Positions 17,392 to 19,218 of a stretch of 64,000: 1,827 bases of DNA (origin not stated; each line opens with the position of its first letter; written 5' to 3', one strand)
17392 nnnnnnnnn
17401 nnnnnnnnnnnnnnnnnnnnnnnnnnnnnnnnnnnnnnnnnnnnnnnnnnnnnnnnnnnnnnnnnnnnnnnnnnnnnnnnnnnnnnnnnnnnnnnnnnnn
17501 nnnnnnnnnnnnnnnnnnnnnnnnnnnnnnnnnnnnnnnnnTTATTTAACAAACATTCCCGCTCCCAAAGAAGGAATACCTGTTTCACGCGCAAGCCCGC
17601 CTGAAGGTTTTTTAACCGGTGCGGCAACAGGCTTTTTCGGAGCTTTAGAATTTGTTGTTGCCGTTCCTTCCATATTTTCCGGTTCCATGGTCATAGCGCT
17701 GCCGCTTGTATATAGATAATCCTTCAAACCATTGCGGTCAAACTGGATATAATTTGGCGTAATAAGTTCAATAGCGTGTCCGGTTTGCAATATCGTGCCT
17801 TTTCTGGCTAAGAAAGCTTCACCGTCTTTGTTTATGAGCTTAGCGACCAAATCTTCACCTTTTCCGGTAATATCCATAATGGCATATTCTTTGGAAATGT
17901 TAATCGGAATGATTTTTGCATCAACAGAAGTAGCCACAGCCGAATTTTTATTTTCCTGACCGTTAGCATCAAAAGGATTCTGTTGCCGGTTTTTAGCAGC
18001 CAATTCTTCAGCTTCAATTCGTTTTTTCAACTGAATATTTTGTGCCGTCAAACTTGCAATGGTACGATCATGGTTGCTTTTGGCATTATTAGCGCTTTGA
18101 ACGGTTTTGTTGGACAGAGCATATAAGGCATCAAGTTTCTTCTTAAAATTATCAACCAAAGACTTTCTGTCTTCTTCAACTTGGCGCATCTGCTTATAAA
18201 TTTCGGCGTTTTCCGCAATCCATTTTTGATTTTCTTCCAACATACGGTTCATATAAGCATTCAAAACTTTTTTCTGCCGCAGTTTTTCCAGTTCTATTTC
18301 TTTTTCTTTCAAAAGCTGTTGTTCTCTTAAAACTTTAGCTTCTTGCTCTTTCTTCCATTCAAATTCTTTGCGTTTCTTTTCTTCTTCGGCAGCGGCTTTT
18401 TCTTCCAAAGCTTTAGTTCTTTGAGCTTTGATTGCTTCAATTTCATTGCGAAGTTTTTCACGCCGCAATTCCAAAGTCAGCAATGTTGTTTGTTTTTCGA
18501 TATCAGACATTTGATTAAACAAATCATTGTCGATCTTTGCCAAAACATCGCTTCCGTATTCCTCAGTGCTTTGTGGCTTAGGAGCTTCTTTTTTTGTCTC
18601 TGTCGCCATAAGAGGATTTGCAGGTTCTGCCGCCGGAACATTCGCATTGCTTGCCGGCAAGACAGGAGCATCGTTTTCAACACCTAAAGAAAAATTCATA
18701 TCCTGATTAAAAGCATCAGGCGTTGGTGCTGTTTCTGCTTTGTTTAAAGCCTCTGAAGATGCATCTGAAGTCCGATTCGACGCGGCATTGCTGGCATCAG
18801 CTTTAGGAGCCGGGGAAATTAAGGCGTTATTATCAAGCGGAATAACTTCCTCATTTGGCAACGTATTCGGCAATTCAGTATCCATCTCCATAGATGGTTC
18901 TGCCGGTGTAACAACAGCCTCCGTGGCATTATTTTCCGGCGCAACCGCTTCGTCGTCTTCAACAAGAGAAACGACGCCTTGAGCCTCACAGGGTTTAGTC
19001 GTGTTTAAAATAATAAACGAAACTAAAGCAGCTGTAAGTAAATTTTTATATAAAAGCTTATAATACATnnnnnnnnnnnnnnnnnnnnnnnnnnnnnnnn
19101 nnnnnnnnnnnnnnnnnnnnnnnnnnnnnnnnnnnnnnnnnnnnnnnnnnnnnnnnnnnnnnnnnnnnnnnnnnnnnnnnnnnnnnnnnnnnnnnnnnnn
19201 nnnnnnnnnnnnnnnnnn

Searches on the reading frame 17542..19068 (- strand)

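Call 8: search_protein_families(library=pfam, proteins=[window:17542-19068:-], max_evalue=0.001)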
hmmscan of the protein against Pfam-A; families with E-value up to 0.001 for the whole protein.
window:17542-19068:- (508 aa): 0 families

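Call 24: search_protein_families(library=ncbifam, proteins=[window:17542-19068:-], max_evalue=0.01)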
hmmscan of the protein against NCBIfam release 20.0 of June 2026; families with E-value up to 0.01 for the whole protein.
window:17542-19068:- (508 aa): 1 family
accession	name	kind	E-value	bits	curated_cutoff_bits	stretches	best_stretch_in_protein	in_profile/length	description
TIGR03021.1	pilP_fam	equivalog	0.00037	21.5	34.65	1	337-442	7-117/119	type IV pilus biogenesis protein PilP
